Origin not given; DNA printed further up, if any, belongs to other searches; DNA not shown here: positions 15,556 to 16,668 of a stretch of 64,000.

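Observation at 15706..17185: Candidate undescribed anti-phage module: cytosolic trypsin-like protease coupled to an AbiV/HEPN-like effector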

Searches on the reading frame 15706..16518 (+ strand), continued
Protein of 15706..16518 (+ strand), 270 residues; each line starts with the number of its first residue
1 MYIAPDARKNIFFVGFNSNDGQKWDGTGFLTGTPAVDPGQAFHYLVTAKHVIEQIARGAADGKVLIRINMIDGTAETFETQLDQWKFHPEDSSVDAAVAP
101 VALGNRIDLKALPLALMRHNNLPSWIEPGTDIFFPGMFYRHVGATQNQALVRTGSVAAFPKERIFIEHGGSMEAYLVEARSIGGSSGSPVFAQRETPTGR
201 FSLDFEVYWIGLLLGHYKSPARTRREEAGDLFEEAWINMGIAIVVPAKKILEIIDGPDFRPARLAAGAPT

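Call 62: search_protein_families(library=pfam, alignment_id=A4, max_evalue=0.0001)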
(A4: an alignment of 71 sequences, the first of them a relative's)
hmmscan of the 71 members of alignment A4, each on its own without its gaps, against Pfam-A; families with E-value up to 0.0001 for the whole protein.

A. member 1, L002:1929-2792:- (288 aa): 2 families
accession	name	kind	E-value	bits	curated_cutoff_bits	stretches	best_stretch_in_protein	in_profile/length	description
PF12762.13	DDE_Tnp_IS1595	-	1.6e-44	152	27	1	126-266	1-153/153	ISXO2-like transposase domain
PF12760.12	Zn_ribbon_IS1595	-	1.7e-10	41.1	25.4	1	14-59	1-45/46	Transposase zinc-ribbon domain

B. families by the number of members that match (of 71 scanned): 82 families (the first 25 are shown)
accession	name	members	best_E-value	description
PF12762.13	DDE_Tnp_IS1595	9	2.5e-47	ISXO2-like transposase domain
PF12760.12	Zn_ribbon_IS1595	6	1.7e-10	Transposase zinc-ribbon domain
PF01867.21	Cas_Cas1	2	5.8e-53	CRISPR associated protein Cas1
PF14022.11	DUF4238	2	6.7e-38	Protein of unknown function (DUF4238)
PF14559.12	TPR_19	2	1.3e-11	Tetratricopeptide repeat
PF01653.23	DNA_ligase_aden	1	8e-88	NAD-dependent DNA ligase adenylation domain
PF01343.23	Peptidase_S49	1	4.3e-74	Peptidase family S49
PF00185.30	OTCace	1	8.4e-60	Aspartate/ornithine carbamoyltransferase, Asp/Orn binding domain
PF19459.4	DUF5996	1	8.5e-46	Family of unknown function (DUF5996)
PF14691.11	Fer4_20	1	2.5e-43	Dihydroprymidine dehydrogenase domain II, 4Fe-4S cluster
PF04480.18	DUF559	1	1.1e-40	Protein of unknown function (DUF559)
PF02729.26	OTCace_N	1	5.6e-40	Aspartate/ornithine carbamoyltransferase, carbamoyl-P binding domain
PF00588.24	SpoU_methylase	1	1.1e-36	SpoU rRNA Methylase family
PF07992.20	Pyr_redox_2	1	3.2e-34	Pyridine nucleotide-disulphide oxidoreductase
PF03120.22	DNA_ligase_OB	1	5e-34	NAD-dependent DNA ligase OB-fold domain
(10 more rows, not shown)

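Call 65: search_protein_families(library=padloc, alignment_id=A4, max_evalue=0.00001)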
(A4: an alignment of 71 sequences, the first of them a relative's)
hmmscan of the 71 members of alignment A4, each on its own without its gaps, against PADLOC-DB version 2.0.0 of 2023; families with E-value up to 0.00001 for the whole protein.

A. member 1, L002:1929-2792:- (288 aa): 0 families

B. families by the number of members that match (of 71 scanned): 50 families (the first 25 are shown)
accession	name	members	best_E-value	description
PDLC01248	Cas1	2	2.7e-55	"CAS-I,CAS-II,CAS-III,CAS-IV,CAS-V,CAS-VI; acquisition_1"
PDLC00927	Cas1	2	1.3e-53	CRISPR-associated endonuclease Cas1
PDLC01608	Cas1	2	1.7e-53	"CAS-I,CAS-II,CAS-III,CAS-IV,CAS-V,CAS-VI; acquisition_1"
PDLC02066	Cas1b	2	2.6e-49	-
PDLC01249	Cas1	2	2.5e-45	"CAS-I,CAS-II,CAS-III,CAS-IV,CAS-V,CAS-VI; acquisition_1"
PDLC01449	Cas1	2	3.4e-45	"CAS-I,CAS-II,CAS-III,CAS-IV,CAS-V,CAS-VI; acquisition_1"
PDLC02062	Cas1_II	2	2.1e-44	-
PDLC00928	Cas1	2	9e-44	Cas1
PDLC02025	Cas1d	2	1.4e-42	-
PDLC01747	Cas1g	2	5.4e-40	-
PDLC02064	Cas1a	2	3.1e-37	-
PDLC02063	Cas1_IIIb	2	2.3e-33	-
PDLC01743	Cas1c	2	1.2e-32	-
PDLC02061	Cas1_II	2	5.4e-32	-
PDLC01740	Cas1_IIIa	2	2.1e-29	-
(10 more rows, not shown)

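Call 69: find_related_loci(query=A1, collection=viral_contigs, flank=4000)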
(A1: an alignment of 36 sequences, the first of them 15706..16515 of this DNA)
Query A1 (270 aa) in viral_contigs; peptide patterns used: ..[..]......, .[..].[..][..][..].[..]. (x = any residue, [..] = any of these).
32 stretches matched a pattern; 5 encode a relative of the query (tblastn E <= 1e-3); 5 distinct loci.
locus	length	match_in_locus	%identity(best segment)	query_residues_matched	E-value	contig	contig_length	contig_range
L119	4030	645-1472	38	1-266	1e-51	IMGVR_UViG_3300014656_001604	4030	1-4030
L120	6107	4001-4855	35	1-268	2e-40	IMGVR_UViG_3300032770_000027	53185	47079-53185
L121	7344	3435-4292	33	1-265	5e-37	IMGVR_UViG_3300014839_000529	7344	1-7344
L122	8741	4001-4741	35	17-257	1e-35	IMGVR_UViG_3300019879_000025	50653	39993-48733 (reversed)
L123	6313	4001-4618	33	66-254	4e-25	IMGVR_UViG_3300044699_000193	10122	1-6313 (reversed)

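Call 77: search_protein_families(library=padloc, alignment_id=A1, max_evalue=0.001)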
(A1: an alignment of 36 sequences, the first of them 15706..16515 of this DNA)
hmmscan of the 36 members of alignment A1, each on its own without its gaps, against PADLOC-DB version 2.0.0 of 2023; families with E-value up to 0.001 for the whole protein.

A. member 1, window:15706-16515:+ (270 aa): 2 families
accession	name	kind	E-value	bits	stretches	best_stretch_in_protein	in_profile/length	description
PDLC05022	PDC-S45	-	1.8e-13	48.1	1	17-253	30-279/293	-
PDLC03855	LmuA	-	0.00019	18.9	0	25-113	16-92/425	-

B. families by the number of members that match (of 36 scanned): 3 families
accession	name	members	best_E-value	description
PDLC05022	PDC-S45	36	5.7e-24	-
PDLC03855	LmuA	29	2.8e-09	-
PDLC02960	RT-Protease_XI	1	0.00043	single gene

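Call 78: search_protein_families(library=phrogs, proteins=[window:15706-16515:+], max_evalue=0.01)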
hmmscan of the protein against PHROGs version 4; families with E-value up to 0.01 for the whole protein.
window:15706-16515:+ (270 aa): 2 families
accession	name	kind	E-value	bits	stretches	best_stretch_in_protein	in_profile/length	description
phrog_7688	-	unknown function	1.3e-11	45.1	1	14-254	14-272/288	-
phrog_9683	-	other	0.0037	17.7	0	153-195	143-181/233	protease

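Call 88: search_protein_families(library=pfam, proteins=[L039:6014-6613:+, L068:5921-6364:+, L068:5919-6440:-, L066:5972-6406:-, L066:6098-6427:+, L052:6209-6793:-, L052:5936-6184:+, L047:5951-6625:+, L067:5942-6787:+, L079:5877-6698:+], max_evalue=0.1)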
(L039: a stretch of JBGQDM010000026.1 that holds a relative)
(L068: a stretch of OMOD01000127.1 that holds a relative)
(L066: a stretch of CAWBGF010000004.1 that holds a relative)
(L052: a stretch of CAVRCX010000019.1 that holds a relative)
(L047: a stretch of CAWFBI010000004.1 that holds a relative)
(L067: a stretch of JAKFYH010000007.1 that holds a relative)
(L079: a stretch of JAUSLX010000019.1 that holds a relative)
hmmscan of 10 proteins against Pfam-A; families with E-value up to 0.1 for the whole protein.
L039:6014-6613:+ (200 aa): 0 families

L068:5921-6364:+ (148 aa): 1 family
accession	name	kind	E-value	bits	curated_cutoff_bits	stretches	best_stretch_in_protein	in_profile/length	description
PF00612.33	IQ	-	0.084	13.2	20.3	0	115-126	3-14/21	IQ calmodulin-binding motif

L068:5919-6440:- (174 aa): 1 family
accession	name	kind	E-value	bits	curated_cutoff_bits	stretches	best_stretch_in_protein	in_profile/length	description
PF05207.18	Zn_ribbon_CSL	-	0.038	14.1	29.2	1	30-77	14-49/55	CSL zinc finger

L066:5972-6406:- (145 aa): 0 families

L066:6098-6427:+ (110 aa): 0 families

L052:6209-6793:- (195 aa): 4 families
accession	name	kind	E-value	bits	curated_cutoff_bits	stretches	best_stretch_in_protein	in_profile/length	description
PF03703.20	bPH_2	-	6.3e-07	30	22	1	101-174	5-76/78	Bacterial PH domain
PF22747.2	Zn_ribbon_DUF2089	-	0.00029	21.3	27.6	1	7-27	1-21/32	DUF2089 zinc ribbon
PF10571.15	UPF0547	-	0.0073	16.9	29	1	5-24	1-20/26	Uncharacterised protein family UPF0547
PF13240.11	Zn_Ribbon_1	-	0.013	15.7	25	1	7-28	2-23/23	zinc-ribbon domain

L052:5936-6184:+ (83 aa): 1 family
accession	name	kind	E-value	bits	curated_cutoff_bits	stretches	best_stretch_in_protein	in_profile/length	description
PF05802.16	SctB2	-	0.016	16.1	26.5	1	34-82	49-98/162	SPI-2 type 3 secretion system translocon protein SctB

L047:5951-6625:+ (225 aa): 0 families

L067:5942-6787:+ (282 aa): 1 family
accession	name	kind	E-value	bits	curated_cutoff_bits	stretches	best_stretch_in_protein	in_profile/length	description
PF17660.6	BTRD1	-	0.05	14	23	0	31-60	2-31/50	Polyglycine hydrolase-like, structural repeat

L079:5877-6698:+ (274 aa): 1 family
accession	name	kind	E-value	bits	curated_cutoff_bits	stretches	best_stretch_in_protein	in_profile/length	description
PF07703.20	A2M_BRD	-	0.097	13.4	22.7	0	124-160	68-102/140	Alpha-2-macroglobulin bait region domain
